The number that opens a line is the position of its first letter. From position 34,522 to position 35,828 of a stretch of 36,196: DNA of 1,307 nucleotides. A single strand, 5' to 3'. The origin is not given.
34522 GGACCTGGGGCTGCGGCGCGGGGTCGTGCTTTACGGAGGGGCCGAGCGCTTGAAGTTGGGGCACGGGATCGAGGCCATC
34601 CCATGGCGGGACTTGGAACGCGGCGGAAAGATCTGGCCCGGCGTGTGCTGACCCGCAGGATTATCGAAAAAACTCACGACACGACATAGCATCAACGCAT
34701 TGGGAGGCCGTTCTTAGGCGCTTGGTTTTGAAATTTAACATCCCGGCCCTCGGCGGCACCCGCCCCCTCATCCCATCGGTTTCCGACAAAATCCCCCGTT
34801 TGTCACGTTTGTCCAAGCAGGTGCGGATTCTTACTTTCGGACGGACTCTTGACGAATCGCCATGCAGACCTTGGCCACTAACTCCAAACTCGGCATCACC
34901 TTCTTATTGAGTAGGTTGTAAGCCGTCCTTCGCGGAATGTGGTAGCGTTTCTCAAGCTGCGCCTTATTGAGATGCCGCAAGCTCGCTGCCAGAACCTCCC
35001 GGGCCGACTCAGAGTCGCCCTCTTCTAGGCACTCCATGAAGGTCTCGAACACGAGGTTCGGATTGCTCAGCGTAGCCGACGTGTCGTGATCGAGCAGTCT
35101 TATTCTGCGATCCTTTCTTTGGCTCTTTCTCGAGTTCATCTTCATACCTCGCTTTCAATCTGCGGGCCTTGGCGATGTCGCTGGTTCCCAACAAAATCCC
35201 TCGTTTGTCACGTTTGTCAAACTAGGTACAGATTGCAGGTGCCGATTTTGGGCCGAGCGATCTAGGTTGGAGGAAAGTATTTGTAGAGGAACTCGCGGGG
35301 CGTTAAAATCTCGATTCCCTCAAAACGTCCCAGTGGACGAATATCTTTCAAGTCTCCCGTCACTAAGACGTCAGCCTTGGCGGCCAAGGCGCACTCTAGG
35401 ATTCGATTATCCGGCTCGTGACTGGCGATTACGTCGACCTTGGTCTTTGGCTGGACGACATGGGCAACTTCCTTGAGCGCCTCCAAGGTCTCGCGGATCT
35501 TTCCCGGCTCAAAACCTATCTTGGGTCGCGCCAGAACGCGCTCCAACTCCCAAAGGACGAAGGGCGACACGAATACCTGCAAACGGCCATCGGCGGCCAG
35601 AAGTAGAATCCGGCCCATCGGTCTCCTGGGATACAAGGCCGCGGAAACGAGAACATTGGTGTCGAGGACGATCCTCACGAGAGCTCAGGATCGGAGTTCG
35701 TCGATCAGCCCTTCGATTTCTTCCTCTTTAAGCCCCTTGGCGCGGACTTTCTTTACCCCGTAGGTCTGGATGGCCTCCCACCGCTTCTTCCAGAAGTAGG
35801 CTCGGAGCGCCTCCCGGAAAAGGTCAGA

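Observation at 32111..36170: Five same-orientation 50-bp junction repeats partition a TA-rich region into cassette-like modules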

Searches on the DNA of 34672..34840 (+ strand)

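Call 57: search_dna_similar(query=window:34672-34840:+, collection=phages, mode=distant, max_evalue=1, max_rows=10)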
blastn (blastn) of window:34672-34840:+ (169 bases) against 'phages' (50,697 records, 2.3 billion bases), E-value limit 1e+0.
No match.

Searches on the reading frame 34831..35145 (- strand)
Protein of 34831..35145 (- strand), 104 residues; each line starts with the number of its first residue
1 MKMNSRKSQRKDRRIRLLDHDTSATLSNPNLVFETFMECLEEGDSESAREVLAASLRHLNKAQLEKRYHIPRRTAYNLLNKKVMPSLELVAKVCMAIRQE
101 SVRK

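Call 26: search_protein_families(library=pfam, proteins=[window:34831-35145:-], max_evalue=0.01)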
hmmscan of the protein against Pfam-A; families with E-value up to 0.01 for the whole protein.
window:34831-35145:- (104 aa): 3 families
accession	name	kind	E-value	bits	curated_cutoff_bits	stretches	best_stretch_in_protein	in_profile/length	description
PF21716.3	dnstrm_HI1420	-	0.0029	17.9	27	1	19-98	4-83/90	Probable addiction module antidote protein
PF01381.28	HTH_3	-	0.0036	17.7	23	1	57-96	8-47/55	Helix-turn-helix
PF13443.12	HTH_26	-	0.0067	17.1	22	0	57-96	9-49/63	Cro/C1-type HTH DNA-binding domain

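Call 61: search_protein_families(library=padloc, proteins=[window:34831-35145:-], max_evalue=0.001)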
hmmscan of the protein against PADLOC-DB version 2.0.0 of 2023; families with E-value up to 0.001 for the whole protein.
window:34831-35145:- (104 aa): 0 families

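Call 62: search_protein_families(library=ncbifam, proteins=[window:34831-35145:-], max_evalue=0.001)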
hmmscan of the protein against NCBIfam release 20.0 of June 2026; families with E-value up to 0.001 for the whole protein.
window:34831-35145:- (104 aa): 1 family
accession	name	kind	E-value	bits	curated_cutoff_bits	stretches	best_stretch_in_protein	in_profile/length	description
TIGR02684.1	dnstrm_HI1420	hypoth_equivalog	0.00029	21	53.7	1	19-97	4-82/89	addiction module antidote protein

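Call 67: find_encoding_contigs(protein=window:34831-35139:-, flank=10000, max_places=10)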
Protein window:34831-35139:- (102 aa): 7 contigs read that carry it; 6 places shown.
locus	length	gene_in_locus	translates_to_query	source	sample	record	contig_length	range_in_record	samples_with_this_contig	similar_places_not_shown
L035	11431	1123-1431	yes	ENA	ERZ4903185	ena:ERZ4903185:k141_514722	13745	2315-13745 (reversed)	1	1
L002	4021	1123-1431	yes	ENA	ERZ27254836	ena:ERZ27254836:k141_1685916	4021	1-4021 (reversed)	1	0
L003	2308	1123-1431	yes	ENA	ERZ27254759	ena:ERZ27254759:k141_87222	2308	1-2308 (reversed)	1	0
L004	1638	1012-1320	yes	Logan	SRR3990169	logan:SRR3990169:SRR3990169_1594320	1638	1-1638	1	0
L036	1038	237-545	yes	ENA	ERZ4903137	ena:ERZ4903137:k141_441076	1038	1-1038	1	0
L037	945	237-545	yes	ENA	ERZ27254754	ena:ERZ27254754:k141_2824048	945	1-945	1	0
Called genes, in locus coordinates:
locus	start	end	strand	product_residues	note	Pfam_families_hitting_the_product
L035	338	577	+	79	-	PF01402:RHH_1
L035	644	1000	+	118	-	PF13470:PIN_3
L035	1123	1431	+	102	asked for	-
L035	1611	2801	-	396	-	PF13173:AAA_14, PF13635:DUF4143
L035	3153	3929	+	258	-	PF01346:FKBP_N, PF00254:FKBP_C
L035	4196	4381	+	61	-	PF09957:VapB_antitoxin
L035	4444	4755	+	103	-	-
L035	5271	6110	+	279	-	PF00912:Transgly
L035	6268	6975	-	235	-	PF00005:ABC_tran, PF13304:AAA_21 (faint)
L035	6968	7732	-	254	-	PF13476:AAA_23 (weak), PF00005:ABC_tran, PF13304:AAA_21 (faint), PF12399:BCA_ABC_TP_C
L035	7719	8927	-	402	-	PF02653:BPD_transp_2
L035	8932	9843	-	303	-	PF02653:BPD_transp_2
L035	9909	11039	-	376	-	PF13433:Peripla_BP_5, PF13458:Peripla_BP_6, PF01094:ANF_receptor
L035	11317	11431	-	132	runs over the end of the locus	PF08780:NTase_sub_bind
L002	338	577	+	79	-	PF01402:RHH_1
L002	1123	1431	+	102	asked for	-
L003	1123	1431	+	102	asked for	-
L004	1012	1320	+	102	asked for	-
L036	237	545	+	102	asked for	-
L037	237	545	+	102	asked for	-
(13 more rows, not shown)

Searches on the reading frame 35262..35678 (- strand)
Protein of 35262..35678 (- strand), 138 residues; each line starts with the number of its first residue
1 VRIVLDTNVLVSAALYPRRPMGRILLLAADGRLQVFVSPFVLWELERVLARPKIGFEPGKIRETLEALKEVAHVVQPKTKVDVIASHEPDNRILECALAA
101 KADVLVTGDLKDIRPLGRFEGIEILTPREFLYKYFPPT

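Call 20: find_homologous_proteins(query=window:35262-35678:-, max_evalue=1e-10)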
Query window:35262-35678:- (138 aa): 975 proteins with E <= 1e-10 among 1465 candidates; the best 120 are listed.
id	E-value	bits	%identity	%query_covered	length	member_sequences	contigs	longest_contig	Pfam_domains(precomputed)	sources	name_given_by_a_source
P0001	9.3e-84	296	100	100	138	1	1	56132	PF01850.28,PF13470.13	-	-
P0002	7.0e-77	274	90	100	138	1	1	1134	PF13470.13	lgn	-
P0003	2.3e-70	253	100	86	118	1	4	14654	PF13470.13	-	-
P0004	7.2e-51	190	67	100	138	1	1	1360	PF13470.13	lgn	-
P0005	1.5e-50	189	66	99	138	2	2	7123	PF13470.13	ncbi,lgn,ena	-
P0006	1.7e-50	189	67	99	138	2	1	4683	PF13470.13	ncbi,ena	-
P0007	3.7e-50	188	66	99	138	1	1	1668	PF13470.13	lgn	-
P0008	3.8e-50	188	68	99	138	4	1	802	PF13470.13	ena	-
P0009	6.7e-50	187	65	99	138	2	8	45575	PF13470.13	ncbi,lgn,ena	-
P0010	3.3e-49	185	66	100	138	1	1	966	PF01850.28,PF13470.13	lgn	-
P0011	5.2e-49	184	65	99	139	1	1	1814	PF13470.13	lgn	-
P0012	2.2e-46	175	65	99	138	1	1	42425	PF01850.28,PF13470.13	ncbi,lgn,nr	ncbi:MAG: putative toxin-antitoxin system toxin component, PIN family [Elusimicrobia bacterium]|nr:p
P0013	1.1e-45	173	62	100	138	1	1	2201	PF01850.28,PF13470.13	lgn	-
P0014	1.6e-45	173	63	99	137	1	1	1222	PF13470.13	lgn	-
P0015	3.3e-44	168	60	99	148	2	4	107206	PF01850.28,PF13470.13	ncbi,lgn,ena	-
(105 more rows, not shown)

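Call 21: find_encoding_contigs(protein=P0001, flank=10000, max_places=10)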
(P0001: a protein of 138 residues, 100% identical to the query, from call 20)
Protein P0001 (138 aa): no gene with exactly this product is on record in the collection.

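Call 22: find_encoding_contigs(protein=P0009, flank=10000, max_places=6)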
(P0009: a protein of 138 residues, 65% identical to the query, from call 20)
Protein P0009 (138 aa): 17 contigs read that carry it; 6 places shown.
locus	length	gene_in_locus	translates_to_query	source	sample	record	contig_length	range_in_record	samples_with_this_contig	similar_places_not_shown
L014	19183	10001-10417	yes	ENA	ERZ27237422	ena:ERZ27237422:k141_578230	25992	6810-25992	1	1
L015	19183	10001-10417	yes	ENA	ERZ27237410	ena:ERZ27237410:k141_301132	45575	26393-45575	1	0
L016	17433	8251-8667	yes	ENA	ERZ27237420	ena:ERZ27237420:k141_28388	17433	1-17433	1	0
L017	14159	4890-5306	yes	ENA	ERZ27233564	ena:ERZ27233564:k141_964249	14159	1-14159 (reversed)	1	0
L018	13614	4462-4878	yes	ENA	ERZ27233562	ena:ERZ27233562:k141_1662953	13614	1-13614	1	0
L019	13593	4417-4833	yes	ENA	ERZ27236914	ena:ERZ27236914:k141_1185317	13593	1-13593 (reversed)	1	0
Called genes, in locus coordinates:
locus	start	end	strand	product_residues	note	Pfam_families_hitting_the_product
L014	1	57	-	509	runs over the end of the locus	PF00479:G6PD_N, PF02781:G6PD_C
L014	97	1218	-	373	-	PF00923:TAL_FSA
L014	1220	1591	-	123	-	-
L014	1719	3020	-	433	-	PF00589:Phage_integrase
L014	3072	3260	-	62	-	PF12728:HTH_17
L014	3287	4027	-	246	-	PF03743:TrbI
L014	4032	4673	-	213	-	-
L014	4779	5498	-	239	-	-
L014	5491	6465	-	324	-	-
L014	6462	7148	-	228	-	-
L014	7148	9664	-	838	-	PF11130:TraC_F_IV (weak), PF01935:DUF87, PF19044:P-loop_TraG, PF12846:AAA_10, PF19044:P-loop_TraG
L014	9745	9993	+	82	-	PF01402:RHH_1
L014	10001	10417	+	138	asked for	PF13470:PIN_3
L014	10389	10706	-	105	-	-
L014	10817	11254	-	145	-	PF00436:SSB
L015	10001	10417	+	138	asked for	PF13470:PIN_3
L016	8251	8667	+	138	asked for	PF13470:PIN_3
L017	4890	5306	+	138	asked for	PF13470:PIN_3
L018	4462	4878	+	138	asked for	PF13470:PIN_3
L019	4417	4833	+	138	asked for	PF13470:PIN_3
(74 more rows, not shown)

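Call 23: find_encoding_contigs(protein=P0005, flank=10000, max_places=4)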
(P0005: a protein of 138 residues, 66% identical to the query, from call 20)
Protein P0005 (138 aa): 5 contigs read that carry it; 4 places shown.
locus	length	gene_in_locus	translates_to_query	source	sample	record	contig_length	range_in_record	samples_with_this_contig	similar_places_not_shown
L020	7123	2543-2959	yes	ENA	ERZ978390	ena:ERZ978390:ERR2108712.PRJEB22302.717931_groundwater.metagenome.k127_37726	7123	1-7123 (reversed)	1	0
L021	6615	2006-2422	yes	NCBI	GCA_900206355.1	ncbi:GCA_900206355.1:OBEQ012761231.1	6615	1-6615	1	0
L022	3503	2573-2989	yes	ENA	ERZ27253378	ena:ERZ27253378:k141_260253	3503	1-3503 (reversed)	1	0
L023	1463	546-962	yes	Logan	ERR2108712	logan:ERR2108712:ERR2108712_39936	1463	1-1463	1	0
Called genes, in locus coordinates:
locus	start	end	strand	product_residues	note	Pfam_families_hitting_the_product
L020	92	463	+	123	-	-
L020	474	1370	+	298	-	PF03687:UPF0164 (weak), PF19572:PorV (weak)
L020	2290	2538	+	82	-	PF01402:RHH_1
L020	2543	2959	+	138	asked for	PF13470:PIN_3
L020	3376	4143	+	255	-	-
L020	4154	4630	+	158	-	PF20461:DUF6714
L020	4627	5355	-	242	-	-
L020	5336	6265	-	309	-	PF14559:TPR_19 (faint)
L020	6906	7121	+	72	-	?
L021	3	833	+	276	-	?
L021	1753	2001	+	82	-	PF01402:RHH_1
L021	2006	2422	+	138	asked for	PF13470:PIN_3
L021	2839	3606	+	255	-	-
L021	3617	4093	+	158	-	PF20461:DUF6714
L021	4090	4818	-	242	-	-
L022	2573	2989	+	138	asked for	PF13470:PIN_3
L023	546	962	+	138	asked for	PF13470:PIN_3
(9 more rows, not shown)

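Call 26: search_protein_families(library=pfam, proteins=[window:35262-35678:-], max_evalue=0.01)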
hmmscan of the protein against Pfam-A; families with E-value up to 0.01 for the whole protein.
window:35262-35678:- (138 aa): 4 families
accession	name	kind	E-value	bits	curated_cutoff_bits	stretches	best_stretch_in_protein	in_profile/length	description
PF13470.12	PIN_3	-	8.7e-20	72.1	27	1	2-110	1-114/115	PIN domain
PF01850.27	PIN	-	2.4e-06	28.6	23.6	1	3-83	1-78/120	PIN domain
PF13638.12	PIN_4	-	0.00023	21.9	21.9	1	3-109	1-114/132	PIN domain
PF10130.15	PIN_2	-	0.0034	18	22.4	1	4-84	1-80/133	PIN domain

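Call 43: find_encoding_contigs(protein=P0002, flank=10000, max_places=4)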
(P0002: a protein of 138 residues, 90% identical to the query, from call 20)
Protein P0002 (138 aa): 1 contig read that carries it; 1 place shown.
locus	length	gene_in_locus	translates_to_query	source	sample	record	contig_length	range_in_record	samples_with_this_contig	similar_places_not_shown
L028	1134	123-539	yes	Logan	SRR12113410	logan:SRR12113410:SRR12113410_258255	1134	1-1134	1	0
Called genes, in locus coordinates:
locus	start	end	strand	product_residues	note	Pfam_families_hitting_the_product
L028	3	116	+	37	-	?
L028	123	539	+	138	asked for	PF13470:PIN_3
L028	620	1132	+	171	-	?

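Call 53: search_protein_families(library=pfam, proteins=[L028:620-1132:+], max_evalue=0.01)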
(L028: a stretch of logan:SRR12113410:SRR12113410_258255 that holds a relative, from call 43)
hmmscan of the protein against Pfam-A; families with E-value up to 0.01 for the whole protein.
L028:620-1132:+ (171 aa): 0 families

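Call 61: search_protein_families(library=padloc, proteins=[window:35262-35678:-], max_evalue=0.001)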
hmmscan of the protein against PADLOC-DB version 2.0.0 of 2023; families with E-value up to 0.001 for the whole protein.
window:35262-35678:- (138 aa): 0 families

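Call 62: search_protein_families(library=ncbifam, proteins=[window:35262-35678:-], max_evalue=0.001)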
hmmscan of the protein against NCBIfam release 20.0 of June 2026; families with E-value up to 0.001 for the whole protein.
window:35262-35678:- (138 aa): 2 families
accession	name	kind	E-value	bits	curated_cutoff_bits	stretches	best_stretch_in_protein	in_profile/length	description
TIGR00305.1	TIGR00305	equivalog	1.8e-15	57.2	29.15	1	2-109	1-109/115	putative toxin-antitoxin system toxin component, PIN family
NF046100.1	RSP_2648_fam_PIN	equivalog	1.7e-05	24.8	170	1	4-134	2-131/177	RSP_2648 family PIN domain-containing protein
